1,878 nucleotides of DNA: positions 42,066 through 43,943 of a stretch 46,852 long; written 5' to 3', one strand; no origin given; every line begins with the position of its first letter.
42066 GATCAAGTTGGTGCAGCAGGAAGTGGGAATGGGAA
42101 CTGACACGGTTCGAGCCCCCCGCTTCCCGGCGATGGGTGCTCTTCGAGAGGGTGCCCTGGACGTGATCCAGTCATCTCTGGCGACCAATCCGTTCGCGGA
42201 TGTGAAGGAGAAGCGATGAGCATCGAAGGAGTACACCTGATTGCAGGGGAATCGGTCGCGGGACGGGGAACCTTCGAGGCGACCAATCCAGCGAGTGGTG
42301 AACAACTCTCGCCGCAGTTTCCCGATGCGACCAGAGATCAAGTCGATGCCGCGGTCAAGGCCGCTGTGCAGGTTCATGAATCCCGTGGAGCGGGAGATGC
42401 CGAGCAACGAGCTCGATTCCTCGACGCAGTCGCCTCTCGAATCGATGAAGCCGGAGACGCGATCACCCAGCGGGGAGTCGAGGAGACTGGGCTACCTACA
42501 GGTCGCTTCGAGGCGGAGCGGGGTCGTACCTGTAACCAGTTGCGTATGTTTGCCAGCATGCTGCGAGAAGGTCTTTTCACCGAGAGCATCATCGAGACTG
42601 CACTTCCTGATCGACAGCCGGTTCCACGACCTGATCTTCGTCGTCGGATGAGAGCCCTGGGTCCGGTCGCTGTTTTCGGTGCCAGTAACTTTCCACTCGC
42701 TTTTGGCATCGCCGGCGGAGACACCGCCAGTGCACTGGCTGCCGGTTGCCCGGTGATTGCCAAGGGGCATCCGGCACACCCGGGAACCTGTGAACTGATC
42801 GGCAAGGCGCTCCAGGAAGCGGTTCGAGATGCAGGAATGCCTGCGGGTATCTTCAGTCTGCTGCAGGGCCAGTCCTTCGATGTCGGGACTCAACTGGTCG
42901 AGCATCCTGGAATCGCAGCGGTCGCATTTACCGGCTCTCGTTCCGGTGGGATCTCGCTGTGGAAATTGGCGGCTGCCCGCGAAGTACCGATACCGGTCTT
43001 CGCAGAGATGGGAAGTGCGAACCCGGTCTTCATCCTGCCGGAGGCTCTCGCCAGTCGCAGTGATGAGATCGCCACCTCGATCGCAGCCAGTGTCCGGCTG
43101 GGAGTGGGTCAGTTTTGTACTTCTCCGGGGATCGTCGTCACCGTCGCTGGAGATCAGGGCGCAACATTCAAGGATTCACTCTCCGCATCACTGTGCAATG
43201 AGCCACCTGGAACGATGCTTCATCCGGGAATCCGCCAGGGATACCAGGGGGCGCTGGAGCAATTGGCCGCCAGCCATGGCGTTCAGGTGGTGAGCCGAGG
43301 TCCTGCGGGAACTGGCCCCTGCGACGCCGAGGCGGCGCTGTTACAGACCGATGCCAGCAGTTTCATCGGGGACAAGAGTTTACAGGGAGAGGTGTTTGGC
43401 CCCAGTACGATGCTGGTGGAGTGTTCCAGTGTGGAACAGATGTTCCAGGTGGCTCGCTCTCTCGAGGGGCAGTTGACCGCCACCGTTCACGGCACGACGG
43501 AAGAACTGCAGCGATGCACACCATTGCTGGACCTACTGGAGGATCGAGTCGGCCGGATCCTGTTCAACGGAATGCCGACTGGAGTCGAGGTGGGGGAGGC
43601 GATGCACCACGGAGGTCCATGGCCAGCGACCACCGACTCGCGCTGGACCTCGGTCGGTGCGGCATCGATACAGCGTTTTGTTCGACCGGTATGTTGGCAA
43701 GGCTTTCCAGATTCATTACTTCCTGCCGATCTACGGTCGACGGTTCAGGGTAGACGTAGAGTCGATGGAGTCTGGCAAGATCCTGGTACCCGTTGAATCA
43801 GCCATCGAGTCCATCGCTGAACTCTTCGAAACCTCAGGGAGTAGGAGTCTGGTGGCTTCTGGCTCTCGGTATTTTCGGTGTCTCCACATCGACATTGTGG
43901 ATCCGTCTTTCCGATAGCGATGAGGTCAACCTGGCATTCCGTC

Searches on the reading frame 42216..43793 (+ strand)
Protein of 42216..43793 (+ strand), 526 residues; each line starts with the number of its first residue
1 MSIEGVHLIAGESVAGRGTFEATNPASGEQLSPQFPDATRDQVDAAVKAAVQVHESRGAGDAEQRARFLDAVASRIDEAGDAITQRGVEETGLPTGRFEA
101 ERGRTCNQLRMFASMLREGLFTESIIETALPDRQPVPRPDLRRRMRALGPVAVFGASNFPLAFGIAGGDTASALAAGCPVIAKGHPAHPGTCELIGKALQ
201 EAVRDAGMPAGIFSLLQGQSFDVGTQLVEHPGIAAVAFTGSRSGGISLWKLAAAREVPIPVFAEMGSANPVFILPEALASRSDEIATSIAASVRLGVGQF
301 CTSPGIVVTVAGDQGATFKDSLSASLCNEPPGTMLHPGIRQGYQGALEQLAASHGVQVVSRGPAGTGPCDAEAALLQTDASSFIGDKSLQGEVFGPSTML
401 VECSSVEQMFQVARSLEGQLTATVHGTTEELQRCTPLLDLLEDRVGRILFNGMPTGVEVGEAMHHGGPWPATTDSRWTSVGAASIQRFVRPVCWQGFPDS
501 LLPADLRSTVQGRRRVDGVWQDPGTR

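Call 5: search_protein_families(library=pfam, proteins=[window:42216-43793:+], max_evalue=0.01)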
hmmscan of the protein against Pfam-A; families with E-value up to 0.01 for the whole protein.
window:42216-43793:+ (526 aa): 1 family
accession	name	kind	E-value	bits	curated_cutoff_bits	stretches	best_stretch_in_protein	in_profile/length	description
PF00171.27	Aldedh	-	2.3e-46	158.7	23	1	18-466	7-436/461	Aldehyde dehydrogenase family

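Call 6: search_protein_families(library=ncbifam, proteins=[window:42216-43793:+], max_evalue=0.01)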
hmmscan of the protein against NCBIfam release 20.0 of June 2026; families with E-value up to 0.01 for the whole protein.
window:42216-43793:+ (526 aa): 40 families (the best 25 are shown)
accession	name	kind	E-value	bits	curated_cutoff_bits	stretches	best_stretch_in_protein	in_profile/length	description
NF052305.1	DioxValDhHalo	equivalog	6.2e-32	111.1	750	1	17-459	19-447/483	2,5-dioxovalerate dehydrogenase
NF002852.0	PRK03137.1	subfamily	7.7e-31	107.4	648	1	8-302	40-321/514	L-glutamate gamma-semialdehyde dehydrogenase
NF042993.1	AlphKGSA_gudD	equivalog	1e-29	103.7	770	1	19-326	20-307/481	alpha-ketoglutaric semialdehyde dehydrogenase GucD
TIGR03216.1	OH_muco_semi_DH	equivalog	2.1e-29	102.5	693.25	1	7-425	3-418/481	2-hydroxymuconic semialdehyde dehydrogenase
NF010000.0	PRK13473.1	subfamily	1.3e-28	99.9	615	1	7-425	5-411/475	aminobutyraldehyde dehydrogenase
TIGR02299.1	HpaE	equivalog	2e-28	99.3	638.35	1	7-303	3-280/488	5-carboxymethyl-2-hydroxymuconate semialdehyde dehydrogenase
NF006992.0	PRK09457.1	subfamily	4.1e-28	98.3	514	1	7-323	3-299/487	succinylglutamate-semialdehyde dehydrogenase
NF009725.0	PRK13252.1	equivalog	2.3e-26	92.3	593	1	9-330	11-312/488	betaine-aldehyde dehydrogenase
TIGR01804.1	BADH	equivalog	4.1e-26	91.5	668.6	1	18-322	13-296/467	betaine-aldehyde dehydrogenase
TIGR03240.1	arg_catab_astD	equivalog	1.3e-25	90.2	579.3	1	8-322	2-296/484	succinylglutamate-semialdehyde dehydrogenase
TIGR01238.1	D1pyr5carbox3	equivalog_domain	1.9e-24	86.1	485.2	1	19-303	52-308/500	L-glutamate gamma-semialdehyde dehydrogenase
TIGR01237.1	D1pyr5carbox2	equivalog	1.3e-23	83.6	659.65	1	8-303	36-318/511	L-glutamate gamma-semialdehyde dehydrogenase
NF045735.1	PaDhStyDPseudo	equivalog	3e-23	82.2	850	1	8-303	6-291/483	phenylacetaldehyde dehydrogenase StyD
NF008869.0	PRK11904.1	equivalog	3.6e-23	81.4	747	1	10-305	559-835/1042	bifunctional proline dehydrogenase/L-glutamate gamma-semialdehyde dehydrogenase PutA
NF040648.1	lactal_redase_Meth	equivalog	4.5e-22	78.7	650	1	8-308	2-281/463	lactaldehyde dehydrogenase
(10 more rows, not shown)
